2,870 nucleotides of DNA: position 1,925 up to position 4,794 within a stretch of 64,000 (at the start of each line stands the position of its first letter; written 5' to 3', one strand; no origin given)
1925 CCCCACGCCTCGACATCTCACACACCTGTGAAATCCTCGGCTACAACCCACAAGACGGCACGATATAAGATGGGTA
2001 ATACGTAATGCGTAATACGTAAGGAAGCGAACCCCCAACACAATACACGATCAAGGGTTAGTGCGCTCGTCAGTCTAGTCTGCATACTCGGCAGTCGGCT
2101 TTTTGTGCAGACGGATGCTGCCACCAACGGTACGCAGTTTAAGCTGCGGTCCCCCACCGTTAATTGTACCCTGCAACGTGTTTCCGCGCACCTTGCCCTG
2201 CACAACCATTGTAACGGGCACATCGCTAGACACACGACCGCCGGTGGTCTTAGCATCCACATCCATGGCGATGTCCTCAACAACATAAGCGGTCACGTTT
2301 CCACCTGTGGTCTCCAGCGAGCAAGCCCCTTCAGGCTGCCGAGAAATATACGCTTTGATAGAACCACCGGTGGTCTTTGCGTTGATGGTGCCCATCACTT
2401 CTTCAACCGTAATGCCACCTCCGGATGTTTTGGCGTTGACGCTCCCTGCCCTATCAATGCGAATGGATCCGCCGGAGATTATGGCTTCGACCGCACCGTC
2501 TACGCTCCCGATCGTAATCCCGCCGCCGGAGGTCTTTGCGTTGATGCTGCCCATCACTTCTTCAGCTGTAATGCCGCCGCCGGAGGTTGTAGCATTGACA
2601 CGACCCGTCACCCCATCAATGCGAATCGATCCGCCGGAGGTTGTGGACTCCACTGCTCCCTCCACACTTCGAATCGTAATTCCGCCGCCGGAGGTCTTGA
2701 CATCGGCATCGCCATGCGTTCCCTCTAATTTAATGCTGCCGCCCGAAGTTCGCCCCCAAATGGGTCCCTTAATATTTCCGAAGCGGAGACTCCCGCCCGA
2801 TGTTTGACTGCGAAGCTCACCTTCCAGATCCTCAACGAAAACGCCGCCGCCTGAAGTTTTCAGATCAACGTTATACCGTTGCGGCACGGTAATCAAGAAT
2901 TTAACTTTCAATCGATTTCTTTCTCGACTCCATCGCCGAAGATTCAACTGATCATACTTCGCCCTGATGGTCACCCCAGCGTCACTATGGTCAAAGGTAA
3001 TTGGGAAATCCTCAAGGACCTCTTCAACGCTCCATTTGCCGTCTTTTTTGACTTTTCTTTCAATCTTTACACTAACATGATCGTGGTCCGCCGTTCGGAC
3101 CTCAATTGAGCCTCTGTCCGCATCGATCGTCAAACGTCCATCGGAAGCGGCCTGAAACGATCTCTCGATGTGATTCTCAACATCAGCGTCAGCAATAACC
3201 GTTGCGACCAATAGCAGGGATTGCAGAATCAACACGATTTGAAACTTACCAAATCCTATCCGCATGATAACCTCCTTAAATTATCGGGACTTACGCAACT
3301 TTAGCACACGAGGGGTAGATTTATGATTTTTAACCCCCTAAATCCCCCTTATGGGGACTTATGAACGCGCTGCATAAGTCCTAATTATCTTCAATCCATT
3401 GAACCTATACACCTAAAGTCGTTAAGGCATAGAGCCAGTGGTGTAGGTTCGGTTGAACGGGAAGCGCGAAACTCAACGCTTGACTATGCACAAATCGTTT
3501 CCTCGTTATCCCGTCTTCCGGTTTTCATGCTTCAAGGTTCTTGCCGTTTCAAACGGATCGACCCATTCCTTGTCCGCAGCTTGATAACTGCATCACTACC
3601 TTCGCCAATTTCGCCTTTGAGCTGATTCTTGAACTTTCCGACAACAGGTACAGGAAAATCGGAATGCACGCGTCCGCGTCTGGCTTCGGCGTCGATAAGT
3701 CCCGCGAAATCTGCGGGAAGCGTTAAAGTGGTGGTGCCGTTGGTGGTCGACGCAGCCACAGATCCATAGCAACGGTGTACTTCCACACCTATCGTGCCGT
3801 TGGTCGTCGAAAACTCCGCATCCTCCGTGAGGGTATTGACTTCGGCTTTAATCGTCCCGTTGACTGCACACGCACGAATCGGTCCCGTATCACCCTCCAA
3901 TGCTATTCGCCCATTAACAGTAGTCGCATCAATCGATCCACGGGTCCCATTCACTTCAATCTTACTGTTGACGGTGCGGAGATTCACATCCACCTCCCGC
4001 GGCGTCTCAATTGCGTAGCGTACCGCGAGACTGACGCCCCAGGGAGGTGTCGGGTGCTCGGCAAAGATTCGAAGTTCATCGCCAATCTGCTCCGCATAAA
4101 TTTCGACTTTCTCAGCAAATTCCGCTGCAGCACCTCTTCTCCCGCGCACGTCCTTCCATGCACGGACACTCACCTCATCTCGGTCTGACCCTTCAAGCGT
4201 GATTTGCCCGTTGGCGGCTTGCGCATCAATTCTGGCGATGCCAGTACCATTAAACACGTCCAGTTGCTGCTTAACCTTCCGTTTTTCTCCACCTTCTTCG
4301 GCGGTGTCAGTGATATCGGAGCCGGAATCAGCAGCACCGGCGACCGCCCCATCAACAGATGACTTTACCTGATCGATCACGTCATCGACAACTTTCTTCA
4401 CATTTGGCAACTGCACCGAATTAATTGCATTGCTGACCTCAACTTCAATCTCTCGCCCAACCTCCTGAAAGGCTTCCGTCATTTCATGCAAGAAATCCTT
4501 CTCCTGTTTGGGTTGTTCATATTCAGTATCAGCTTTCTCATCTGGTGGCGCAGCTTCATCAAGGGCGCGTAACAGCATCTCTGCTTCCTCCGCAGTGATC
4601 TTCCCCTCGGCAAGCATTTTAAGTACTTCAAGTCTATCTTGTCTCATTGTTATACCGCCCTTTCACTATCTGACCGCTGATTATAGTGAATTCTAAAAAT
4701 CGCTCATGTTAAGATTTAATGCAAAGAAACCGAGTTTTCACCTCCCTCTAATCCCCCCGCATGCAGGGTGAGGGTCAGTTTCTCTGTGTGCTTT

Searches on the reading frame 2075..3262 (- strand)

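Call 60: search_protein_families(library=pfam, proteins=[window:2075-3262:-], max_evalue=0.001)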
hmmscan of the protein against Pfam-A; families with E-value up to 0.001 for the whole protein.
window:2075-3262:- (395 aa): 1 family
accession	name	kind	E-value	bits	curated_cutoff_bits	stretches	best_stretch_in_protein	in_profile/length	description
PF13349.12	DUF4097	-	2.9e-15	56.7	22.9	2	43-269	3-210/247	Toastrack DUF4097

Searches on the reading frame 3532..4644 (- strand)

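Call 60: search_protein_families(library=pfam, proteins=[window:3532-4644:-], max_evalue=0.001)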
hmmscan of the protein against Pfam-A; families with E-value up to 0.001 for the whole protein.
window:3532-4644:- (370 aa): 3 families
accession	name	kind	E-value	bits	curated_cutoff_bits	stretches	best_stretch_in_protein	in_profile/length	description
PF22746.1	SHOCT-like_DUF2089-C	-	2.2e-08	33.8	27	1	3-30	2-29/32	SHOCT-like domain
PF13349.12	DUF4097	-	7e-07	29.3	22.9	1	269-365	150-246/247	Toastrack DUF4097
PF24016.2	DUF7330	-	1.1e-05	25.5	27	1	277-327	75-129/187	Domain of unknown function (DUF7330)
